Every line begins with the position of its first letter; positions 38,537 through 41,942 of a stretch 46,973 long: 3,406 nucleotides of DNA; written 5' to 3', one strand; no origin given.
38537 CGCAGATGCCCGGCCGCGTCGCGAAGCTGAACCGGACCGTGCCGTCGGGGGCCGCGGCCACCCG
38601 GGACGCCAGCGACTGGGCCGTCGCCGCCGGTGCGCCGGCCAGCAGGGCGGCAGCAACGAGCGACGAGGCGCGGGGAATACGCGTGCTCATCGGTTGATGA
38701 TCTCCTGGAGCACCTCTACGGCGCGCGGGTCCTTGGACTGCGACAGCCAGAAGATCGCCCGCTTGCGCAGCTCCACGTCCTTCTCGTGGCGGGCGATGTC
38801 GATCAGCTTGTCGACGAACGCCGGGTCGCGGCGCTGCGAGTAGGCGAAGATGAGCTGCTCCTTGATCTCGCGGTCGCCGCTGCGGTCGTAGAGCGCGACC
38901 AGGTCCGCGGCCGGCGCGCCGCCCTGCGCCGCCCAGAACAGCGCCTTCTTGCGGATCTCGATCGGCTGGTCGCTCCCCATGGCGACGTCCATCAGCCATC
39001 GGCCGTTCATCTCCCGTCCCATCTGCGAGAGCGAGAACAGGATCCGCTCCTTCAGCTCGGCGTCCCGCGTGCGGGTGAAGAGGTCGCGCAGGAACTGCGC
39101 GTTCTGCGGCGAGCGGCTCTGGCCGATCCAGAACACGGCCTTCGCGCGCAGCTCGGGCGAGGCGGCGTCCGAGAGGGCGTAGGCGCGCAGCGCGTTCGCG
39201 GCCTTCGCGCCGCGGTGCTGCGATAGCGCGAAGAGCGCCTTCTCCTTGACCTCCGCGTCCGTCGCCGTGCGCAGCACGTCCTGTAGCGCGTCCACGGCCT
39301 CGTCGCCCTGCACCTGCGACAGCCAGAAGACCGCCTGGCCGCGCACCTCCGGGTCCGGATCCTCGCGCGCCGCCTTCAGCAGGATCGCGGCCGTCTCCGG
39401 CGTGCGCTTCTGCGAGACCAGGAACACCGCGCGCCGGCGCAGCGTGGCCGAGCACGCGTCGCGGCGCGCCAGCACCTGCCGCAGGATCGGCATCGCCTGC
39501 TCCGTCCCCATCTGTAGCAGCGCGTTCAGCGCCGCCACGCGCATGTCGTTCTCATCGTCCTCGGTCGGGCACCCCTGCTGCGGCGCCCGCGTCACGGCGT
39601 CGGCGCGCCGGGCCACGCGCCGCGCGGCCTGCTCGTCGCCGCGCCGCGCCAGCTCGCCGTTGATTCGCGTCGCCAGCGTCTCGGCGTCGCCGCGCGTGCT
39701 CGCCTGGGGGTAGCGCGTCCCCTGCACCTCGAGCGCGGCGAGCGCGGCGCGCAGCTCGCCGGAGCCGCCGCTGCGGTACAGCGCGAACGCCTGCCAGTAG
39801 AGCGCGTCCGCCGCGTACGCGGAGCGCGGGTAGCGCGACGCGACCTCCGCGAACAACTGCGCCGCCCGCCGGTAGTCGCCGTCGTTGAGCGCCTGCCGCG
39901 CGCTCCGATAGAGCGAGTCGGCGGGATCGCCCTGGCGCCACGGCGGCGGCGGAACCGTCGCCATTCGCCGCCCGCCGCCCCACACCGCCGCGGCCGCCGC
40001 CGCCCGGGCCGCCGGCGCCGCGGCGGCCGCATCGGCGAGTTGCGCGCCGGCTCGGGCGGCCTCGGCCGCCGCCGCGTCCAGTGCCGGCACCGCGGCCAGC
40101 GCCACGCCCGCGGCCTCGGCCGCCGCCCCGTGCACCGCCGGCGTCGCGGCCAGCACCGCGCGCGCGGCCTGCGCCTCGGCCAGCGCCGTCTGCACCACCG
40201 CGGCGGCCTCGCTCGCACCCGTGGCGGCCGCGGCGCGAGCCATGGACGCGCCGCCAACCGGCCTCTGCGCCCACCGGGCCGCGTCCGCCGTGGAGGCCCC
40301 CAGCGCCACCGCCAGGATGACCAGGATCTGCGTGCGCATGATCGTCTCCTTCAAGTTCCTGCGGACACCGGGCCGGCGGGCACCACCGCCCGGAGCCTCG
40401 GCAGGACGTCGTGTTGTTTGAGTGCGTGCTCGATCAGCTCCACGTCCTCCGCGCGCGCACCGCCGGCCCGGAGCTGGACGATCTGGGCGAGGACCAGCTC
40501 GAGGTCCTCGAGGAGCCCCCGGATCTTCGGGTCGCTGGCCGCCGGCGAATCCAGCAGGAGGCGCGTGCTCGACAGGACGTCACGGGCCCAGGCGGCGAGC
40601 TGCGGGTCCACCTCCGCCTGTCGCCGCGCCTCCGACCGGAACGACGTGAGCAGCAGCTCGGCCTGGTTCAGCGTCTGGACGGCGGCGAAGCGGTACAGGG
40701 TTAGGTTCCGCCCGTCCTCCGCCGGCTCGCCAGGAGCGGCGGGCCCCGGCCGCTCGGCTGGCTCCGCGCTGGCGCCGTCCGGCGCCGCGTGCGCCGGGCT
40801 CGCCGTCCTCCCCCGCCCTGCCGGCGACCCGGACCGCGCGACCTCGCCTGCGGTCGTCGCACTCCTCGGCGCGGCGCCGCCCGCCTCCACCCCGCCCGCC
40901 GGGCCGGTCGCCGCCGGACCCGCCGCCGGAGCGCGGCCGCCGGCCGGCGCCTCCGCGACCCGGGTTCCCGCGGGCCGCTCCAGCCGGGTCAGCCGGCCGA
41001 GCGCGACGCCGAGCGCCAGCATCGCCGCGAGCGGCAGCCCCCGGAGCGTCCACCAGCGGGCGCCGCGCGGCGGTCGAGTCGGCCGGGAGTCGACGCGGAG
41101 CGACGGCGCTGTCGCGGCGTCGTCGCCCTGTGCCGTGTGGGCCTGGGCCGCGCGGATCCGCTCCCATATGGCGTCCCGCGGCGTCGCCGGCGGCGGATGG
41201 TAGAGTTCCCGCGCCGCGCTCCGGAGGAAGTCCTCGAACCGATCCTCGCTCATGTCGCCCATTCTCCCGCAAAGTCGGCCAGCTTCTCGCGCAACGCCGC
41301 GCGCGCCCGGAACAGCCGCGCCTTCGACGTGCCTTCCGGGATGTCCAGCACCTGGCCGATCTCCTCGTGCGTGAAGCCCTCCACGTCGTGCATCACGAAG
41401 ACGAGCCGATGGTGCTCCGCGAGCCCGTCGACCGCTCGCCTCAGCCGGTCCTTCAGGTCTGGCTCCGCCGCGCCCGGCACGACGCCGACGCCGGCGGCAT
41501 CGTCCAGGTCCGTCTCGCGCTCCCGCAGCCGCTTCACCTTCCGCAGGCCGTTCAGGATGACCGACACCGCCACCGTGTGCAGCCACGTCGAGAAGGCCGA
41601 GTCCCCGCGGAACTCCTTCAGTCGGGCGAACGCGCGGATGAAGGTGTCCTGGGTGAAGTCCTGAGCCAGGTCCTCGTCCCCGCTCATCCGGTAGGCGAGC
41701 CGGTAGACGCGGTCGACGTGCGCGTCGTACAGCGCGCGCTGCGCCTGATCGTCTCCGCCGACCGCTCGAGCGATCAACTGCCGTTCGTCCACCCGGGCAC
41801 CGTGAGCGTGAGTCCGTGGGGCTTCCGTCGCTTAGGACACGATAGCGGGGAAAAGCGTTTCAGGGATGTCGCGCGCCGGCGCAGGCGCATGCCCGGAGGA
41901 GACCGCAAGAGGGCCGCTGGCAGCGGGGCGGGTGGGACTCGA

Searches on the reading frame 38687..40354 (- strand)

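Call 75: search_protein_families(library=pfam, proteins=[window:38687-40354:-], max_evalue=0.00001)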
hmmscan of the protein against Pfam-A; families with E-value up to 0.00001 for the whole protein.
window:38687-40354:- (555 aa): 4 families
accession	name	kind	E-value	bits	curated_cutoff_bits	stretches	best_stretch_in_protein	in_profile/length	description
PF13646.12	HEAT_2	-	6.6e-25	87.7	27.7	3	300-377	11-87/88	HEAT repeats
PF13525.12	YfiO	-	9.1e-08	32.5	25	1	144-218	4-75/203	Outer membrane lipoprotein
PF03130.22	HEAT_PBS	-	9.1e-08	32.3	20.9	0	337-362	1-26/27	PBS lyase HEAT-like repeat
PF11838.14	ERAP1_C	-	9.3e-06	25.7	38.2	0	333-430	164-260/318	ERAP1-like C-terminal domain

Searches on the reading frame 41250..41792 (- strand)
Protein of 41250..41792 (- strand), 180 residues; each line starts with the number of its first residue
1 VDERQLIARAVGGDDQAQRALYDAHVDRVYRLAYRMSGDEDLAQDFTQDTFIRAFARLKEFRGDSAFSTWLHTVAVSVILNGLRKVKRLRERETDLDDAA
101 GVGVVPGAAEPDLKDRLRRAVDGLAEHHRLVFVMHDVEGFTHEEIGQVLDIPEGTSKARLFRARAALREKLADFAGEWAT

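Call 75: search_protein_families(library=pfam, proteins=[window:41250-41792:-], max_evalue=0.00001)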
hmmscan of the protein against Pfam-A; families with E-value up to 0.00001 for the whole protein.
window:41250-41792:- (180 aa): 3 families
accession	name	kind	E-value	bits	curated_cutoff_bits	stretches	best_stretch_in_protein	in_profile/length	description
PF04542.20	Sigma70_r2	-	3.1e-18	65.8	24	1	21-88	1-70/71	Sigma-70 region 2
PF08281.18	Sigma70_r4_2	-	4.3e-15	55.5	25.7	1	115-167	2-54/54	Sigma-70, region 4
PF04545.22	Sigma70_r4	-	1.2e-10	41.2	24.1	1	121-169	2-50/50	Sigma-70, region 4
